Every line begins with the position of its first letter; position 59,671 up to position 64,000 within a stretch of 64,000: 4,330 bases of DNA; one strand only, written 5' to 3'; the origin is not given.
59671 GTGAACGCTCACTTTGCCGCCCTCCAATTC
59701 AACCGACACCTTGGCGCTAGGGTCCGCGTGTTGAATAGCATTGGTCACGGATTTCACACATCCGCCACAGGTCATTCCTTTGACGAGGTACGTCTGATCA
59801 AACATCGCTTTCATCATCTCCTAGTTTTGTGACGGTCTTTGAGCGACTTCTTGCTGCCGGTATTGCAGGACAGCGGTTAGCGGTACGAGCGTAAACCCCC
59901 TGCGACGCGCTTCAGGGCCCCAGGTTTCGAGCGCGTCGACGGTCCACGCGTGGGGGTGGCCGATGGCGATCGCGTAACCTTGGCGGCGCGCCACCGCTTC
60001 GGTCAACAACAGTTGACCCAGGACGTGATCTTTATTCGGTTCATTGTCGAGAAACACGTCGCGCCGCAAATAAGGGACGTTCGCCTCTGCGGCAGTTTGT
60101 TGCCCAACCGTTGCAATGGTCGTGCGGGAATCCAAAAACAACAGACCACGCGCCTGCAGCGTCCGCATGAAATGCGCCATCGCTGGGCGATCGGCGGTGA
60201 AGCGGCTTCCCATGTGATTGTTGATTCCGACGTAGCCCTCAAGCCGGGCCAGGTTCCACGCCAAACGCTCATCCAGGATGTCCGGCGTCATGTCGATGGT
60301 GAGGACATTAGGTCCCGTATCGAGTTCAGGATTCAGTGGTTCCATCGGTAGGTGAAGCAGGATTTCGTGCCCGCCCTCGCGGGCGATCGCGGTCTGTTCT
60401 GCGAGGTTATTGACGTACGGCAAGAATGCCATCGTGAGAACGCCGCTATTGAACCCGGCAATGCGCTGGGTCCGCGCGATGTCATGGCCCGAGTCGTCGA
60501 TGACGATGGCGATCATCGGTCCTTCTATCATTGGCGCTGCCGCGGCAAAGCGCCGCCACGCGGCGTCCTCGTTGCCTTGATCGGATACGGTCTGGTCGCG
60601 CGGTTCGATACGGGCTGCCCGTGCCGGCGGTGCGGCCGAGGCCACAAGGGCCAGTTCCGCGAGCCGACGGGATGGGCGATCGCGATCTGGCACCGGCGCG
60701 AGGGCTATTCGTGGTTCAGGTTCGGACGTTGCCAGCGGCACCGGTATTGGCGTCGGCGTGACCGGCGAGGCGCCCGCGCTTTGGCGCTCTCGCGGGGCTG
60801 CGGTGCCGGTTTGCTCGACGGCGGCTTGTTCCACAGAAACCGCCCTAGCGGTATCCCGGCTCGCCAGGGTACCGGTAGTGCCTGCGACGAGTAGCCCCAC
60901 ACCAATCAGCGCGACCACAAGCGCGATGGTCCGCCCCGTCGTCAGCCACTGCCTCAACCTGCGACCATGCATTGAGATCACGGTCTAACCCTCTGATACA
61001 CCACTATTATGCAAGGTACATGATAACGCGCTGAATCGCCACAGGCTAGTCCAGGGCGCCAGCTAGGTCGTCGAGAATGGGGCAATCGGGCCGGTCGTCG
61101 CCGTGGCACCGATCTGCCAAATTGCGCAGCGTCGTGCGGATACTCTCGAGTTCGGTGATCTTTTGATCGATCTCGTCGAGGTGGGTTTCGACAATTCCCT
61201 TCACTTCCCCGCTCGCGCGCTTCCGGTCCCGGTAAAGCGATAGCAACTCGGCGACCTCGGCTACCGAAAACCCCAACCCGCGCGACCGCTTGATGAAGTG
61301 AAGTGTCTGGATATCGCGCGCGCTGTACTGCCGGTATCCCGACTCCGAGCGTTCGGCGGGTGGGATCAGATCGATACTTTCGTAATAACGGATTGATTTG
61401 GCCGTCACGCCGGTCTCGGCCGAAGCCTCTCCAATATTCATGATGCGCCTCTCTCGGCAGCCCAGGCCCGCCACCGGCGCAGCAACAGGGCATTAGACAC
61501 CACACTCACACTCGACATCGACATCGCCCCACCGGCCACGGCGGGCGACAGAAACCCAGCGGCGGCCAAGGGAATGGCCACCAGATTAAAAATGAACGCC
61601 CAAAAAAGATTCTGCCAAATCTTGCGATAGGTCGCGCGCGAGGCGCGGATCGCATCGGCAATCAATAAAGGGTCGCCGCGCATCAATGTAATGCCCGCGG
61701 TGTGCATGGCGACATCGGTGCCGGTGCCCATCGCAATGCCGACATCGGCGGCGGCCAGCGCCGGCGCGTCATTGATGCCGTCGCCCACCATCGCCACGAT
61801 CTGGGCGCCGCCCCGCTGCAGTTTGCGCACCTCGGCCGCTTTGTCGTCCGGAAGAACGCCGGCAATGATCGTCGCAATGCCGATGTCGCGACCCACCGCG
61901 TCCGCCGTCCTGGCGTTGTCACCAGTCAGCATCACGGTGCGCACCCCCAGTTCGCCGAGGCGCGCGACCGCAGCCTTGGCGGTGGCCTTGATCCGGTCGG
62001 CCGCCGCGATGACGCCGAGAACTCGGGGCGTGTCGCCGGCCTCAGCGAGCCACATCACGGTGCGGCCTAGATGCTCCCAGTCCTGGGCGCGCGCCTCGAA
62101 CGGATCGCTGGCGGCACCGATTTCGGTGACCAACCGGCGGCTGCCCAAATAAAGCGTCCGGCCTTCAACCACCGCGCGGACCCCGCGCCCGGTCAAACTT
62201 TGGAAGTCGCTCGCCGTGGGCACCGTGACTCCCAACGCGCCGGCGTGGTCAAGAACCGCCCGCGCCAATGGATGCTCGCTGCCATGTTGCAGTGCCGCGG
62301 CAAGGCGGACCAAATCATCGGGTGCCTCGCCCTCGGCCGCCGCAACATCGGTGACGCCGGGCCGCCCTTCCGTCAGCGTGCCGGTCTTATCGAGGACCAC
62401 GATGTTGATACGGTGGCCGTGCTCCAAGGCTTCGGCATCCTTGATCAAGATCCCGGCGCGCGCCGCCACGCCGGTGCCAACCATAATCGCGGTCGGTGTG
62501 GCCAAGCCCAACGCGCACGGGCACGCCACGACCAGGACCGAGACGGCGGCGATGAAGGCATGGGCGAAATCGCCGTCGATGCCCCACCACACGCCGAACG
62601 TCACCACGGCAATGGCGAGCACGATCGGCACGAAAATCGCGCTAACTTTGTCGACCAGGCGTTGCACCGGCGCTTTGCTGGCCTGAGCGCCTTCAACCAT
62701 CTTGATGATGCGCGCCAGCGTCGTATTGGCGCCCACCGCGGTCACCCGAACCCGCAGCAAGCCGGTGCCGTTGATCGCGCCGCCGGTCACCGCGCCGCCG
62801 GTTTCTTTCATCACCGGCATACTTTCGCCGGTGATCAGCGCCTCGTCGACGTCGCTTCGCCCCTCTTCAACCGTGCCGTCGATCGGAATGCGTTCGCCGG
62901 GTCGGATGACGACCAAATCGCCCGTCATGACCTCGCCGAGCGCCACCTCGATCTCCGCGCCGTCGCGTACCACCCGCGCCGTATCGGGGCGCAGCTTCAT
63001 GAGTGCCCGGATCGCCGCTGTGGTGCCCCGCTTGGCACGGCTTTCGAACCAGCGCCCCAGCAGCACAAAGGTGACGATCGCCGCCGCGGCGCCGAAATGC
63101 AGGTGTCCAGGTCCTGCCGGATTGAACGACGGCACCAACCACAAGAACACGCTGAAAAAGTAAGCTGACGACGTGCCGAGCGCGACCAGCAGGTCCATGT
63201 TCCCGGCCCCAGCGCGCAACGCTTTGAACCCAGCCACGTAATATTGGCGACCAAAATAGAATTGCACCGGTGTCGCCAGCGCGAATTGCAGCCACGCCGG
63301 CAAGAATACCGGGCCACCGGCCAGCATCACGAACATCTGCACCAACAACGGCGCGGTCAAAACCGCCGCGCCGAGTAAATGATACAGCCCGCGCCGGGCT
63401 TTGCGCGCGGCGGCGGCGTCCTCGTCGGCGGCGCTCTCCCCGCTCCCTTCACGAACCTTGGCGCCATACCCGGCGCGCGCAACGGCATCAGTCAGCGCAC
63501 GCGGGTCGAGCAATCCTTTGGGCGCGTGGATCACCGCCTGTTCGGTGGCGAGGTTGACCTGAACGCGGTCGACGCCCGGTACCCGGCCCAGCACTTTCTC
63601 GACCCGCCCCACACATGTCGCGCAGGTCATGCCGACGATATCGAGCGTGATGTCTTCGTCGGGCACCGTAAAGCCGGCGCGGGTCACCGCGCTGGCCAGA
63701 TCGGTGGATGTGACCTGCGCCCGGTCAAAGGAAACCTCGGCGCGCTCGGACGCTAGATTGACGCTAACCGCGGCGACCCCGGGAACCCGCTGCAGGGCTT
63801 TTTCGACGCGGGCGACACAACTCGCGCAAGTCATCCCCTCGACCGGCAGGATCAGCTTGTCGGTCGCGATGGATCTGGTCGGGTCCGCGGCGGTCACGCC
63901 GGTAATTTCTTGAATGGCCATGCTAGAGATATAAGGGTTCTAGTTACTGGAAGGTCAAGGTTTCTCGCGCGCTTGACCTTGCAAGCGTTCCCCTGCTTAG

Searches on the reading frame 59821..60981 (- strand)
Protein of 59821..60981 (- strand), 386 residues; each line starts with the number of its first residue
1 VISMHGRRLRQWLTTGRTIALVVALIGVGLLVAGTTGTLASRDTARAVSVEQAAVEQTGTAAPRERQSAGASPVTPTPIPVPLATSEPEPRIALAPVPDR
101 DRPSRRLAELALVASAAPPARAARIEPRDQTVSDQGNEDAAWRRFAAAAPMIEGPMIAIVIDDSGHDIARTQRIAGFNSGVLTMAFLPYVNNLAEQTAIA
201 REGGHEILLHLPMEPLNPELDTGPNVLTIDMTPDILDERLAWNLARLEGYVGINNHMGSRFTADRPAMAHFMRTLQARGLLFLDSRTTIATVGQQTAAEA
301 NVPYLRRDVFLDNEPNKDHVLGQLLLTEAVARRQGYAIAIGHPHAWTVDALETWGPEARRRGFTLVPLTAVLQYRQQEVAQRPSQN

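Call 47: search_protein_families(library=pfam, proteins=[window:59821-60981:-], max_evalue=0.00001)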
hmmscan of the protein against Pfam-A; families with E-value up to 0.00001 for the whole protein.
window:59821-60981:- (386 aa): 1 family
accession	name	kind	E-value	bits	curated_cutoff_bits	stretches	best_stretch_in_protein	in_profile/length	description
PF04748.18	Polysacc_deac_2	-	2.1e-73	246.4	27.5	1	159-371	1-211/212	Divergent polysaccharide deacetylase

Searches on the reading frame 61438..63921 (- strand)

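Call 47: search_protein_families(library=pfam, proteins=[window:61438-63921:-], max_evalue=0.00001)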
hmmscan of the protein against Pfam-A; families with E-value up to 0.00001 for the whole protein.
window:61438-63921:- (827 aa): 3 families
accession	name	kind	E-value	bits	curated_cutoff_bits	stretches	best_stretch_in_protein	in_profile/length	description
PF00122.25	E1-E2_ATPase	-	9.1e-60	201.7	28.1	1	309-488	1-180/181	E1-E2 ATPase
PF00702.32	Hydrolase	-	7.9e-34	118.2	26.4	1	505-726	1-191/191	haloacid dehalogenase-like hydrolase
PF00403.32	HMA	-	5.3e-32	110.5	24.8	2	25-84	2-61/62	Heavy-metal-associated domain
